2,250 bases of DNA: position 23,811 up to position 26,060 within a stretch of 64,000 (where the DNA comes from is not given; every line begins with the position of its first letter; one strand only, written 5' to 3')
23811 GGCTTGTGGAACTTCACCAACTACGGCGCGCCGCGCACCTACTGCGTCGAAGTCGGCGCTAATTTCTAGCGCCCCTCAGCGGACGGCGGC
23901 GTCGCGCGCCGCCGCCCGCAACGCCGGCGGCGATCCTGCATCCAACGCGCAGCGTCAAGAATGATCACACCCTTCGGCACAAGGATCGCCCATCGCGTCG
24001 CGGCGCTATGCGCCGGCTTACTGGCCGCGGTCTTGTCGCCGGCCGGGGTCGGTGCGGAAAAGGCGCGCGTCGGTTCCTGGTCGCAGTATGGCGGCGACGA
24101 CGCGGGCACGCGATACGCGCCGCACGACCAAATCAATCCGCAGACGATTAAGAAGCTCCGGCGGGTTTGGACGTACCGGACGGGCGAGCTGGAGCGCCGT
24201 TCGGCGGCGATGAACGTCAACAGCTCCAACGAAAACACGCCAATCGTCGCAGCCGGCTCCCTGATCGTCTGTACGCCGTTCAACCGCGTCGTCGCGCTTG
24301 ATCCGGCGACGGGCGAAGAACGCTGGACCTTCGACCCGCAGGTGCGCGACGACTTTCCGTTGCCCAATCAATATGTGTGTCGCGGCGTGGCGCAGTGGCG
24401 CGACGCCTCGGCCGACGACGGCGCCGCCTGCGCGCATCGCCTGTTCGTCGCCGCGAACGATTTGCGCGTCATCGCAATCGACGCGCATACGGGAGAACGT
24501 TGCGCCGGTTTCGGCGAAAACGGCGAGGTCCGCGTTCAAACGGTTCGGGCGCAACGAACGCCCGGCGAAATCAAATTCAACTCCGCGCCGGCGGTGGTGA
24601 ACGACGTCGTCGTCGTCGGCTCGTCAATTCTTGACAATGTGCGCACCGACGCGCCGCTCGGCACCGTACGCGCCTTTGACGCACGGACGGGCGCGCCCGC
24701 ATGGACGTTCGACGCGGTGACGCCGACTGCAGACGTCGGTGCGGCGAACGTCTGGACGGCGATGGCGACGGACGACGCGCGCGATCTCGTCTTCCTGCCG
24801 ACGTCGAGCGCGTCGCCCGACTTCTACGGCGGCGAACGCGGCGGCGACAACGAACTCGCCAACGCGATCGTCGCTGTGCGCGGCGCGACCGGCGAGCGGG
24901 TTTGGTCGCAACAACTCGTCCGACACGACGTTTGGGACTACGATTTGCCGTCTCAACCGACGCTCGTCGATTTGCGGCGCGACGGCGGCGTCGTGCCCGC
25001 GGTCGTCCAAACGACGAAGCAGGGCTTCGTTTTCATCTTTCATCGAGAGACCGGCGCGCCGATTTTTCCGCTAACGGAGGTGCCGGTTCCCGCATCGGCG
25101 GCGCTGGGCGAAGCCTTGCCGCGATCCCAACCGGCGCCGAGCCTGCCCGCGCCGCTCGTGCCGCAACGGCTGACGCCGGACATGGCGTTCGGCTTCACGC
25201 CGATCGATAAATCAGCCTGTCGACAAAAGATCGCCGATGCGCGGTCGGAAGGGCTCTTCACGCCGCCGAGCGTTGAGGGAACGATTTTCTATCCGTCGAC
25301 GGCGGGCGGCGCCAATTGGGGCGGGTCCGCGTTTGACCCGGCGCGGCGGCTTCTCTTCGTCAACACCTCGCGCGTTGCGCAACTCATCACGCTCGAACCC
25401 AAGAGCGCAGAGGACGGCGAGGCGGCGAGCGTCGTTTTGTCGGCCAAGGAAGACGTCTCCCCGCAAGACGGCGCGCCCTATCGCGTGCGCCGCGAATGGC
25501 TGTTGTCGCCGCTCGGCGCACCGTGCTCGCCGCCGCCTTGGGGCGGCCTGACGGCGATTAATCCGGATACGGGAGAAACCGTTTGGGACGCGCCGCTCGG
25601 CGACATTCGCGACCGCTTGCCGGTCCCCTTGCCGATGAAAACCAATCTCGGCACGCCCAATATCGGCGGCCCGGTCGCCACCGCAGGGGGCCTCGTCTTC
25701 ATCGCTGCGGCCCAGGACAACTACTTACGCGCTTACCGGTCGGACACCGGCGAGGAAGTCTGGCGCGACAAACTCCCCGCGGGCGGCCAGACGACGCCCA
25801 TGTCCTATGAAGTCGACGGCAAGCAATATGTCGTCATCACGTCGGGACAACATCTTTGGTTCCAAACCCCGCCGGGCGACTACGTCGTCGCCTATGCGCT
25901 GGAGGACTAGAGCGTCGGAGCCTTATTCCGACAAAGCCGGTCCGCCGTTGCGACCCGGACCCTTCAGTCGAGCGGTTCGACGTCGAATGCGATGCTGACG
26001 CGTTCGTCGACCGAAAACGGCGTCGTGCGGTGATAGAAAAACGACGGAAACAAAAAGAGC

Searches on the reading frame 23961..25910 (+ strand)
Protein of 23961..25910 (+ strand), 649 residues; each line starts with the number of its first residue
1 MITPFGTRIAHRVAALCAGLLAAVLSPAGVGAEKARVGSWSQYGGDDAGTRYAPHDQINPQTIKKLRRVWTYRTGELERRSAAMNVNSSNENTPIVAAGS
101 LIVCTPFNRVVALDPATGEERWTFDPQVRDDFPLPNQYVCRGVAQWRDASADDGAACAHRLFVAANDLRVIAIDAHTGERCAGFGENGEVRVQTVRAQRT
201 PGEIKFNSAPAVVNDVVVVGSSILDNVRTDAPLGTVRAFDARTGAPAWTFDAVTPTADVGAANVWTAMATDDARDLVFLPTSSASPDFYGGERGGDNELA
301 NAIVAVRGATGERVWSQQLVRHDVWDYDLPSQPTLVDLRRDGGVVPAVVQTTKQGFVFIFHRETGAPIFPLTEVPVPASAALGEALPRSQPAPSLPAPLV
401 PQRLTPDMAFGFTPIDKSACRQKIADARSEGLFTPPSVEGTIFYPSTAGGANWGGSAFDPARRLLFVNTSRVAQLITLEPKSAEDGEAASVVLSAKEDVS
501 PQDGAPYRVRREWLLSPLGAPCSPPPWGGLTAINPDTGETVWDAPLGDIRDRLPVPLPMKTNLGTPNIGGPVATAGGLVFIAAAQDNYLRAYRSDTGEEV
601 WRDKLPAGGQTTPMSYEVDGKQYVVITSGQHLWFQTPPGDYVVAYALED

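Call 4: search_protein_families(library=pfam, proteins=[window:23961-25910:+])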
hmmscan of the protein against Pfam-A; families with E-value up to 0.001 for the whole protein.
window:23961-25910:+ (649 aa): 2 families
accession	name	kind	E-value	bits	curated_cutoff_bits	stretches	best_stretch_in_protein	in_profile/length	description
PF01011.28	PQQ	-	7.1e-220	732.2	26.7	1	40-624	1-595/595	Glucose/ethanol/alcohol dehydrogenase, beta-propeller domain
PF13360.13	PQQ_2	-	8.3e-23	81.7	27.6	3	529-633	4-86/233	Outer membrane protein assembly factor BamB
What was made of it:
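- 23961..25910 (+): PQQ-dependent dehydrogenase, co-directional with the TBDR across an 81-nt gap. PF01011, 732 bits (call 4).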

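Call 33: search_protein_families(library=ncbifam, proteins=[window:23961-25910:+], max_evalue=0.00001)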
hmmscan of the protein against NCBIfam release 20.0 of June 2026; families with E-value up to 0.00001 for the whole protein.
window:23961-25910:+ (649 aa): 6 families
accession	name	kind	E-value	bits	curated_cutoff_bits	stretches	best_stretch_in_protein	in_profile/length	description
TIGR03074.1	PQQ_membr_DH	subfamily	1.1e-197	658.5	832.65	1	33-648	150-783/783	membrane-bound PQQ-dependent dehydrogenase, glucose/quinate/shikimate family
TIGR03075.1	PQQ_enz_alc_DH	subfamily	5.9e-70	236.4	480.05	3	33-256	14-203/530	PQQ-dependent dehydrogenase, methanol/ethanol family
TIGR04528.1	acido_non_PQQ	subfamily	3.8e-54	184.3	650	2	38-368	4-310/493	acido-empty-quinoprotein group A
TIGR03300.1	assembly_YfgL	equivalog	8.4e-16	57.6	285.2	0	528-615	75-143/377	outer membrane protein assembly factor BamB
NF008351.0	PRK11138.1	equivalog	1.8e-09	36.6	423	0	94-256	65-192/394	outer membrane protein assembly factor BamB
NF041516.1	PA2928_fam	subfamily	3.2e-06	26.8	70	0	530-550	71-91/376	PA2928 family protein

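Call 60: find_encoding_contigs(protein=window:23961-25910:+, flank=10000, max_places=4)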
Protein window:23961-25910:+ (649 aa): no gene with exactly this product is on record in the collection.
